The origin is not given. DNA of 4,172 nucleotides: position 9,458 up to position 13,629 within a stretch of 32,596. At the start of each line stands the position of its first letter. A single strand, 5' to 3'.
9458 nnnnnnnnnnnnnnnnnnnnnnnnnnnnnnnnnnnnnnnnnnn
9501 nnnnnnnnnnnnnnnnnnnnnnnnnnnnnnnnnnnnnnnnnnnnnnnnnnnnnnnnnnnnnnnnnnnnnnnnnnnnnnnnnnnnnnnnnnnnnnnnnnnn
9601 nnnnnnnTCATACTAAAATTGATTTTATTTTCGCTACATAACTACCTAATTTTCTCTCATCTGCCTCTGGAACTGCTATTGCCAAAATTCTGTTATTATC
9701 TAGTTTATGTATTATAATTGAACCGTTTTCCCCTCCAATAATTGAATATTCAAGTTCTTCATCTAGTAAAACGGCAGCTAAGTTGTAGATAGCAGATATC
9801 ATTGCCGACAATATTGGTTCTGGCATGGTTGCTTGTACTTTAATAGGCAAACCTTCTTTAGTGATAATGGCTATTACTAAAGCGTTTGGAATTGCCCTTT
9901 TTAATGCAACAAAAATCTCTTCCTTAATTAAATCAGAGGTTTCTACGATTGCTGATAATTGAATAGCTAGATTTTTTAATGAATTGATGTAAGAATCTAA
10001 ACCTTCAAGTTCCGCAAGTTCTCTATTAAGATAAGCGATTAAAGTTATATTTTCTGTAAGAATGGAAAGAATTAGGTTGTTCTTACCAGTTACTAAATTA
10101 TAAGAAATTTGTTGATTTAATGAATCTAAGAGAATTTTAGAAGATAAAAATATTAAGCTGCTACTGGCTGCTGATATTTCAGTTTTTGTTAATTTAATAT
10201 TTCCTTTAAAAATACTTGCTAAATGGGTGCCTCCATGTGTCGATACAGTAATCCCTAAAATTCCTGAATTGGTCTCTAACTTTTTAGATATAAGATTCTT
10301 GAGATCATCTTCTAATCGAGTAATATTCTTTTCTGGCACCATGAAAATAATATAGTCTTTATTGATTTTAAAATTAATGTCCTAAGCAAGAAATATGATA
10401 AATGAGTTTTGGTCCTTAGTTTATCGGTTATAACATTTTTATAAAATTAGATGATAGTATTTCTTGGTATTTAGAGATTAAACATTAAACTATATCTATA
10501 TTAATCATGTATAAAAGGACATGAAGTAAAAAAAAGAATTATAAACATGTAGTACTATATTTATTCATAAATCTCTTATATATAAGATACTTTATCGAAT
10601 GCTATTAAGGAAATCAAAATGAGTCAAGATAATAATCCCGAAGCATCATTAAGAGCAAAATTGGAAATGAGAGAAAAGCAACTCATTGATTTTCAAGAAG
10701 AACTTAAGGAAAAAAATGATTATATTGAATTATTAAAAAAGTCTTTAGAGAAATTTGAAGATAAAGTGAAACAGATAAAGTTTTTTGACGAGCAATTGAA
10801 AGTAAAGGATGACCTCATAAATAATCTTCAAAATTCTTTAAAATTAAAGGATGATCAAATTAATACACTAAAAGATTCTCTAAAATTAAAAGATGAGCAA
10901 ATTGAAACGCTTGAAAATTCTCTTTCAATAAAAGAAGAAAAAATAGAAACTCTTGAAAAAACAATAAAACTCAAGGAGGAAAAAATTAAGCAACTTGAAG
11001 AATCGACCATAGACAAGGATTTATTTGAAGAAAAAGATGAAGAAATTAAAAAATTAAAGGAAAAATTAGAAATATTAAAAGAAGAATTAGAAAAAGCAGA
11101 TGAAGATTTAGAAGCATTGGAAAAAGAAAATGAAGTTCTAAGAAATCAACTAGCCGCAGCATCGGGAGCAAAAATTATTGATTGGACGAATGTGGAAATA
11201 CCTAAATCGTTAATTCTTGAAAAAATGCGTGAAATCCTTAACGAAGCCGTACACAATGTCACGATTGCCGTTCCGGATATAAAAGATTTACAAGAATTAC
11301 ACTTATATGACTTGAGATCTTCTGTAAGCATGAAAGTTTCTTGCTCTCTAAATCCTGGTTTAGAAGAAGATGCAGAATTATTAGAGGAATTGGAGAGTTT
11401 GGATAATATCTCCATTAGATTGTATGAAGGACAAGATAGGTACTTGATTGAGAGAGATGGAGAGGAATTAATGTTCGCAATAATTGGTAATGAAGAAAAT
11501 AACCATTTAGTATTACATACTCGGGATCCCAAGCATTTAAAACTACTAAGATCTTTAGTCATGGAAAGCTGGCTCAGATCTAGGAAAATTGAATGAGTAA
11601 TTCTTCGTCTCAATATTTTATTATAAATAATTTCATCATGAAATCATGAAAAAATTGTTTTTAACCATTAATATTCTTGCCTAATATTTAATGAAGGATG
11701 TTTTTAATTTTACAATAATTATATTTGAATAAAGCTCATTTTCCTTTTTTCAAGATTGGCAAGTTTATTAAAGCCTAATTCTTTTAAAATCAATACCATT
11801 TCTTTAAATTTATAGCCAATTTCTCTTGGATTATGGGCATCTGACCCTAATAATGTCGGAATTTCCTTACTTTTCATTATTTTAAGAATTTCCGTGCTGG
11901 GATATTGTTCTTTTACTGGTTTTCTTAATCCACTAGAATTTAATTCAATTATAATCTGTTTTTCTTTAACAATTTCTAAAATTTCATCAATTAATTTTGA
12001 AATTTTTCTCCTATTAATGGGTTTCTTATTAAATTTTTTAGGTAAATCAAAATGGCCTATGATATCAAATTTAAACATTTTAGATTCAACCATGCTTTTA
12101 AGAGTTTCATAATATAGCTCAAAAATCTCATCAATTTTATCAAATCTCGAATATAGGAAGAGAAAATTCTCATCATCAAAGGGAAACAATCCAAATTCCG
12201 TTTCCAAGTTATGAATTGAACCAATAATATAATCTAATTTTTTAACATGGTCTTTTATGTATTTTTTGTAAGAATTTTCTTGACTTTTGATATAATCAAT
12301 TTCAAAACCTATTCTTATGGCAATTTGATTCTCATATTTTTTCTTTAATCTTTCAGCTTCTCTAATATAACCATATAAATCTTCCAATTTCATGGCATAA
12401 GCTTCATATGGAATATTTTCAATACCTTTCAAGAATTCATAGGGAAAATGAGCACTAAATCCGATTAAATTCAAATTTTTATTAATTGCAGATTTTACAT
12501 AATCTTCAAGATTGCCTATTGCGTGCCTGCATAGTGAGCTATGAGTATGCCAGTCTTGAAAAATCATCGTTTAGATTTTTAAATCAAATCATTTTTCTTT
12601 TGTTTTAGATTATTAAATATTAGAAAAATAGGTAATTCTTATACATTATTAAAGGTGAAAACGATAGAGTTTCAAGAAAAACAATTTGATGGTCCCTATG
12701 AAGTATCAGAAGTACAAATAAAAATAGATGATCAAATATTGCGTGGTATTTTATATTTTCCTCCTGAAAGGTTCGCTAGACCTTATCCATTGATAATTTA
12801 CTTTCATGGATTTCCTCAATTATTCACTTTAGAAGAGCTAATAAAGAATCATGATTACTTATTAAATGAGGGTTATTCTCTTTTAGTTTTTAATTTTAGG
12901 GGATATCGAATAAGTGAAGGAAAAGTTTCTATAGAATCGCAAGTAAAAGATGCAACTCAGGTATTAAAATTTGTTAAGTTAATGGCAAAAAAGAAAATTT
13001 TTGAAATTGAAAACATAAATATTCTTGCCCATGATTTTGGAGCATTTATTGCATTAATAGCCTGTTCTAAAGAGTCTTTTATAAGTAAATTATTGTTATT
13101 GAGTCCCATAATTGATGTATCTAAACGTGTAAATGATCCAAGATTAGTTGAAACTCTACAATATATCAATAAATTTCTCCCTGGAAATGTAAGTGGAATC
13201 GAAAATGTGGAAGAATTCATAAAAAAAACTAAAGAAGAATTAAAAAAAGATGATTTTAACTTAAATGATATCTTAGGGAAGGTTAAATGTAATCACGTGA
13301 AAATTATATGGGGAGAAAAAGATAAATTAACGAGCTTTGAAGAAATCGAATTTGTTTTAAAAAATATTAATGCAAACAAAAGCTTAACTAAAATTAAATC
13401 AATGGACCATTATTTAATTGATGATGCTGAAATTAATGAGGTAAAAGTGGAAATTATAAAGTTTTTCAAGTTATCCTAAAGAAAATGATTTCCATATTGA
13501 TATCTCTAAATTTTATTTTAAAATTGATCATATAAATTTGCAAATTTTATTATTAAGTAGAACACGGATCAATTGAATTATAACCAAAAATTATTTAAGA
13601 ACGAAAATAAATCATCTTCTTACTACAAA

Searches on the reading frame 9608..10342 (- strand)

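Call 8: search_protein_families(library=pfam, proteins=[window:9608-10342:-], max_evalue=0.001)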
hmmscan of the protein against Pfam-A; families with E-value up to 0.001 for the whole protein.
window:9608-10342:- (244 aa): 1 family
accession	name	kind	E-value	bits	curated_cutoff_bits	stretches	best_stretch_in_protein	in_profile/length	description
PF03259.23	Robl_LC7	-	9.1e-06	25.8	23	0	151-222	12-89/91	Roadblock/LC7 domain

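Call 59: search_protein_families(library=padloc, proteins=[window:9608-10342:-], max_evalue=0.001)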
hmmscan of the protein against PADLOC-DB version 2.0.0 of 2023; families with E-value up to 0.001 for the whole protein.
window:9608-10342:- (244 aa): 0 families

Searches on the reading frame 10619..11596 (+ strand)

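Call 8: search_protein_families(library=pfam, proteins=[window:10619-11596:+], max_evalue=0.001)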
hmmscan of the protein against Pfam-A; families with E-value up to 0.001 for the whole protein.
window:10619-11596:+ (325 aa): 3 families
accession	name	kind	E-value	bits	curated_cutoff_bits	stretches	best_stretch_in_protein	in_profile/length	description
PF16808.10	PKcGMP_CC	-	0.00026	20.9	35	0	59-88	2-31/35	Coiled-coil N-terminus of cGMP-dependent protein kinase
PF14197.11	Cep57_CLD_2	-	0.00051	20.5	27.1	1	140-181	2-43/67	Centrosome localisation domain of PPC89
PF12795.12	MscS_porin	-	0.00055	20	34.4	0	5-128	77-198/238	Mechanosensitive ion channel porin domain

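Call 59: search_protein_families(library=padloc, proteins=[window:10619-11596:+], max_evalue=0.001)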
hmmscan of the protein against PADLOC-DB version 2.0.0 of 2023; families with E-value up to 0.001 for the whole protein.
window:10619-11596:+ (325 aa): 9 families
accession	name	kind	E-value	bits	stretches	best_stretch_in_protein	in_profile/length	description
PDLC00551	JetC2|JetC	-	1.2e-06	24.7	1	11-185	797-972/1365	DUF3584 domain; MukB-like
PDLC03865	LmuB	-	3.4e-06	23.5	1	16-209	569-773/1007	-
PDLC00550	JetC2|JetC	-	1.5e-05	20.9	1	12-179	799-960/1355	DUF3584 domain; MukB-like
PDLC00580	JetC3|JetC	-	3.7e-05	20.2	1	7-177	299-466/1068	DUF3584 domain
PDLC03859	LmuB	-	0.00018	18.9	1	9-228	279-496/611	-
PDLC00581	JetC3|JetC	-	0.0002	17.3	1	8-181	871-1045/1473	DUF3584 domain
PDLC00582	JetC3|JetC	-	0.00024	17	1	12-243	357-592/1472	DUF3584 domain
PDLC00583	JetC3|JetC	-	0.00036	16.5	1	20-180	754-910/1471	DUF3584 domain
PDLC00553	JetC2|JetC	-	0.00092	15.2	0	25-196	845-1010/1361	DUF3584 domain; MukB-like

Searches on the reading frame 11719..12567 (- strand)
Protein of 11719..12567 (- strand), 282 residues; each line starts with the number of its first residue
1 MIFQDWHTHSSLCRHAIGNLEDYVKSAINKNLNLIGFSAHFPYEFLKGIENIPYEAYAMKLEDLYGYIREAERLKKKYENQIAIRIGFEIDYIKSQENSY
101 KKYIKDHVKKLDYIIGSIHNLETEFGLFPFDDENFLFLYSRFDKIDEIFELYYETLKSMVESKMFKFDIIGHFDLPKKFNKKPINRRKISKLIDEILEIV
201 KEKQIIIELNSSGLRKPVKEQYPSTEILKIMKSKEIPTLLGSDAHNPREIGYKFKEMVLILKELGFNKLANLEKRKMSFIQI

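Call 8: search_protein_families(library=pfam, proteins=[window:11719-12567:-], max_evalue=0.001)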
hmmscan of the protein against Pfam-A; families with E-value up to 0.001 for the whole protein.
window:11719-12567:- (282 aa): 1 family
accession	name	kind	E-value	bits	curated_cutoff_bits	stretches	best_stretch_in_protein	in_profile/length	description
PF02811.25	PHP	-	7.1e-25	88.7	26.4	1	5-212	1-164/164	PHP domain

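Call 45: find_related_loci(query=A3, collection=metagenome_contigs, flank=10000)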
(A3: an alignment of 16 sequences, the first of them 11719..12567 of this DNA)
Query A3 (282 aa) in metagenome_contigs; peptide patterns used: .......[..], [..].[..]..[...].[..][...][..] (x = any residue, [..] = any of these).
600 stretches matched a pattern (row limit reached: there are more); 303 encode a relative of the query (tblastn E <= 1e-3); the best 80 are kept; 80 distinct loci.
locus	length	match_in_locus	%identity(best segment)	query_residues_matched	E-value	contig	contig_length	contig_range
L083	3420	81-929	59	1-282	2e-106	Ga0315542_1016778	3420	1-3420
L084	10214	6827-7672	53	1-282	4e-100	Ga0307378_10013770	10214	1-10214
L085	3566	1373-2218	53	1-282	9e-101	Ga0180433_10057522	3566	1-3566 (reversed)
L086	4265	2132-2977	55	1-282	8e-100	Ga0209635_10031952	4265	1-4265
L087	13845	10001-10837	52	4-282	3e-99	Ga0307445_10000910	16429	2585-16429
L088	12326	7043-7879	52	4-282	3e-99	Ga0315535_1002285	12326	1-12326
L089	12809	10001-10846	54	1-282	2e-98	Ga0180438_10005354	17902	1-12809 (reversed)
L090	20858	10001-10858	51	1-282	5e-97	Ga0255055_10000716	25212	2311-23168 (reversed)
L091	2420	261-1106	51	1-282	4e-100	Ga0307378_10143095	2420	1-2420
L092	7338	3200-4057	52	1-282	4e-96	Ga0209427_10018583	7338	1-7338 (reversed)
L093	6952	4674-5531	52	1-282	4e-96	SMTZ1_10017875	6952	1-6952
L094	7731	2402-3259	53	1-282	9e-96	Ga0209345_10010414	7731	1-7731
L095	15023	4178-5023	52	1-282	2e-95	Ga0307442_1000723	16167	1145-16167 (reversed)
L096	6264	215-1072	51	1-282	3e-95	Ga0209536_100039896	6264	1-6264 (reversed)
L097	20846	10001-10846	52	1-282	2e-95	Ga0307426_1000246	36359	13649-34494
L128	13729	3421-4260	50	3-282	3e-88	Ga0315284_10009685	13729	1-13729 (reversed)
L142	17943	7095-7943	48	1-282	6e-86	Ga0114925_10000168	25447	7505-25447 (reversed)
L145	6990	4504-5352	48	1-282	3e-85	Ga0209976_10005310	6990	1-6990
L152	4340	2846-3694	46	1-282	9e-84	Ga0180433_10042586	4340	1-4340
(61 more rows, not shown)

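Call 49: search_protein_families(library=pfam, proteins=[L142:3858-5603:-, L142:5723-6508:+, L142:6505-6993:-, L152:382-1818:+, L145:2367-3578:-, L128:1593-2489:+], max_evalue=0.001)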
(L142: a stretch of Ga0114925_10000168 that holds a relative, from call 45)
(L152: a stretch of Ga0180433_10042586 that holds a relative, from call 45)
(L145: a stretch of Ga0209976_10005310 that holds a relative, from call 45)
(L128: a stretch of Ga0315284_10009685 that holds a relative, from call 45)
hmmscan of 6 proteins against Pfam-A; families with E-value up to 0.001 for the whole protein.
L142:3858-5603:- (581 aa): 23 families
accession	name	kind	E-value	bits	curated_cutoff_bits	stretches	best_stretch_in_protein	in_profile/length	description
PF07719.23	TPR_2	-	1.3e-26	90.8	27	2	510-542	2-34/34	Tetratricopeptide repeat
PF00515.34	TPR_1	-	4.6e-23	80.5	27.8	1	509-542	1-34/34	Tetratricopeptide repeat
PF13181.12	TPR_8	-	2.5e-21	74.4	25.7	2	511-542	3-34/34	Tetratricopeptide repeat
PF13431.12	TPR_17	-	1.2e-19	69.3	24.4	0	531-563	1-33/34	Tetratricopeptide repeat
PF13414.12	TPR_11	-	1.4e-16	60.3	26.8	2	519-557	4-42/42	TPR repeat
PF13428.12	TPR_14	-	1.2e-15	56.9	23.5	0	515-551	7-43/44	Tetratricopeptide repeat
PF13424.12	TPR_12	-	2.6e-15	56.8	30.1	1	508-572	2-74/77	Tetratricopeptide repeat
PF23598.1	LRR_14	-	6.7e-15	55.1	40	2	323-404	51-131/353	Leucine-rich repeat region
PF13855.12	LRR_8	-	2.8e-14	53.1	27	2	344-399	3-60/61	Leucine rich repeat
PF13176.12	TPR_7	-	8.2e-14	50.9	27.9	0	514-541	4-31/36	Tetratricopeptide repeat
PF14559.12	TPR_19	-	3.1e-13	50.3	25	2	488-546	4-62/68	Tetratricopeptide repeat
PF23914.1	TPR_CcmH_CycH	-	1.5e-12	48.1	42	1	419-536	28-148/158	Cytochrome c-type biogenesis protein H TPR domain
PF13432.12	TPR_16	-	5.3e-11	43.2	32.7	0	491-542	13-64/65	Tetratricopeptide repeat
PF13371.12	TPR_9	-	7.9e-10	39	35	1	482-541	2-61/73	Tetratricopeptide repeat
PF13174.12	TPR_6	-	9.5e-09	35.8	26.3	0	444-469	3-28/33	Tetratricopeptide repeat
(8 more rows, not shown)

L142:5723-6508:+ (261 aa): 18 families
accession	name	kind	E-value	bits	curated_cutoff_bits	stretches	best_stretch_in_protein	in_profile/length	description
PF08241.18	Methyltransf_11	-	4.4e-27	95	21.2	1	63-158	1-95/95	Methyltransferase domain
PF13649.12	Methyltransf_25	-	6.7e-24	84.8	27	1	62-154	1-97/97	Methyltransferase domain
PF13847.12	Methyltransf_31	-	1.9e-23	83.2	27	1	58-162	3-113/145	Methyltransferase domain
PF08242.18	Methyltransf_12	-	1.8e-19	70.7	30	1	63-156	1-98/98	Methyltransferase domain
PF13489.12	Methyltransf_23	-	1.1e-18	67.9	27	1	49-165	11-123/164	Methyltransferase domain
PF02353.26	CMAS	-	1.6e-12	47.7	27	1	59-157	63-163/273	Mycolic acid cyclopropane synthetase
PF01209.24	Ubie_methyltran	-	9.7e-12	45.2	20.1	1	50-164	39-157/233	ubiE/COQ5 methyltransferase family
PF05175.20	MTS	-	1.7e-10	41.2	23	1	54-173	27-153/170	Methyltransferase small domain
PF03848.20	TehB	-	3.6e-10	40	20.4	1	50-156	22-130/193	Tellurite resistance protein TehB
PF07021.18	MetW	-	1.1e-09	38.7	21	1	60-149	15-101/193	Methionine biosynthesis protein MetW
PF06325.19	PrmA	-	1.5e-07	31.7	22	1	58-158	161-258/296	Ribosomal protein L11 methyltransferase (PrmA)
PF01728.25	FtsJ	-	1.3e-06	28.9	24.1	1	45-128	4-96/181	FtsJ-like methyltransferase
PF13679.12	Methyltransf_32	-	2.1e-06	28.2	27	1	52-123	19-101/143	Methyltransferase domain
PF05401.17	NodS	-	1.8e-05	25.1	24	1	51-141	36-124/201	Nodulation protein S (NodS)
PF08003.17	Methyltransf_9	-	3.9e-05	23.2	23.8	1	51-135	108-194/315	Protein of unknown function (DUF1698)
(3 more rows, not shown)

L142:6505-6993:- (162 aa): 2 families
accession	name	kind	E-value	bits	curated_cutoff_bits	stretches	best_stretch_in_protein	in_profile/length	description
PF12900.13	Pyridox_ox_2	-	5.8e-16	59.2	27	1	17-156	3-139/140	Pyridoxamine 5'-phosphate oxidase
PF01243.27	PNPOx_N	-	4e-05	24.4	28.1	1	43-139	30-102/120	Pyridoxamine 5'-phosphate oxidase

L152:382-1818:+ (478 aa): 13 families
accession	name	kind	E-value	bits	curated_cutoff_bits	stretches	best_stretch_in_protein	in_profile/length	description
PF07714.23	PK_Tyr_Ser-Thr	-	5.9e-33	114.7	23.1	1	31-290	18-255/258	Protein tyrosine and serine/threonine kinase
PF00069.31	Pkinase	-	3.2e-32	112.4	31.7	1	24-284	8-253/263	Protein kinase domain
PF13414.12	TPR_11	-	3.7e-23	81.4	26.8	3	330-363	8-41/42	TPR repeat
PF07719.23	TPR_2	-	4.2e-18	64.4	27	1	351-382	2-33/34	Tetratricopeptide repeat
PF00515.34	TPR_1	-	2.6e-16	59.1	27.8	1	351-382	2-33/34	Tetratricopeptide repeat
PF13181.12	TPR_8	-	5.1e-16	57.9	25.7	1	352-382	3-33/34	Tetratricopeptide repeat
PF13431.12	TPR_17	-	1.4e-13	50.3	24.4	0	342-370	5-33/34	Tetratricopeptide repeat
PF13432.12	TPR_16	-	7.2e-12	46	32.7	1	322-383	3-64/65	Tetratricopeptide repeat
PF13428.12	TPR_14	-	3.9e-09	36.7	23.5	0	352-392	3-43/44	Tetratricopeptide repeat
PF13424.12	TPR_12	-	1.2e-08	35.4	30.1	0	320-380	7-75/77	Tetratricopeptide repeat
PF14559.12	TPR_19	-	1.3e-07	32.3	25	0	332-386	7-61/68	Tetratricopeptide repeat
PF13176.12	TPR_7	-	2.3e-07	30.8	27.9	0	422-443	3-24/36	Tetratricopeptide repeat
PF24575.1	TPR_Slam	-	0.00014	22.6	35.2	0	358-393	55-90/104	Surface lipoprotein assembly modifier, N-terminal TPR repeats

L145:2367-3578:- (403 aa): 7 families
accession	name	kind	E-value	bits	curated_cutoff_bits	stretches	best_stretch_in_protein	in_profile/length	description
PF13855.12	LRR_8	-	1.7e-40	137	27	5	328-385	2-61/61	Leucine rich repeat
PF23598.1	LRR_14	-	3e-32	112.2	40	3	275-357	41-121/353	Leucine-rich repeat region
PF12799.13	LRR_4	-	7.2e-26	90.1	27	4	327-366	1-40/44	Leucine Rich repeats (2 copies)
PF00560.39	LRR_1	-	2e-21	71.9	20.6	0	282-303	1-23/23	Leucine Rich Repeat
PF23211.1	LRR_LRWD1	-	4.7e-08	33.4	28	0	277-339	15-76/190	Leucine-rich repeat and WD repeat-containing protein 1, LRR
PF13516.12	LRR_6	-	1.1e-06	28.7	23.4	0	304-317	3-16/24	Leucine Rich repeat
PF23286.1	LRR_13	-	0.00022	21.4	30.1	0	349-400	2-54/210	Disease resistance protein RPS4B-like, leucine-rich repeats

L128:1593-2489:+ (298 aa): 3 families
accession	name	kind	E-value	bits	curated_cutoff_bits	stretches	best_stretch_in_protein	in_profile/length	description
PF00132.30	Hexapep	-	1.1e-11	44.4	27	1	183-214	2-33/36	Bacterial transferase hexapeptide (six repeats)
PF14602.12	Hexapep_2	-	1.7e-10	40.8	27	1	183-214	2-31/34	Hexapeptide repeat of succinyl-transferase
PF25084.1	LbH_EIF2B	-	2.9e-05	24.5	54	1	159-215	21-93/105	EIF2B subunit epsilon LbH domain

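Call 59: search_protein_families(library=padloc, proteins=[window:11719-12567:-], max_evalue=0.001)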
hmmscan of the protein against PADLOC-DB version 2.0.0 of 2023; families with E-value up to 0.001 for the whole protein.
window:11719-12567:- (282 aa): 0 families

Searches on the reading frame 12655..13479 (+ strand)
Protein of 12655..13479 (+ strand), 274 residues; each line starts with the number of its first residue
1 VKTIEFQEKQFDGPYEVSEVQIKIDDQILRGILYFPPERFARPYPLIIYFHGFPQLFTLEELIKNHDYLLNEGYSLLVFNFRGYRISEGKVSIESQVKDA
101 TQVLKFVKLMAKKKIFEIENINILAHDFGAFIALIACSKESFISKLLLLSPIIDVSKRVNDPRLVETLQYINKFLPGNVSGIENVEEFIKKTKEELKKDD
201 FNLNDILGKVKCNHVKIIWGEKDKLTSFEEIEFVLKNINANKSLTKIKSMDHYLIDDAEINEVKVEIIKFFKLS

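Call 8: search_protein_families(library=pfam, proteins=[window:12655-13479:+], max_evalue=0.001)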
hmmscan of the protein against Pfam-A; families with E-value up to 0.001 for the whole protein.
window:12655-13479:+ (274 aa): 3 families
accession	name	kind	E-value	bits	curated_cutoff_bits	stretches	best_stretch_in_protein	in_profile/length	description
PF00561.26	Abhydrolase_1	-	8.1e-10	39.2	25.8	1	45-158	1-103/245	alpha/beta hydrolase fold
PF12146.15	Hydrolase_4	-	1.3e-07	31.6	27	1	65-177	23-136/239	Serine aminopeptidase, S33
PF20434.5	BD-FAE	-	8e-05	22.7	26.8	1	34-140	4-110/215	BD-FAE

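Call 59: search_protein_families(library=padloc, proteins=[window:12655-13479:+], max_evalue=0.001)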
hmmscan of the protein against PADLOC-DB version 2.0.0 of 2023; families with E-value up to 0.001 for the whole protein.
window:12655-13479:+ (274 aa): 0 families
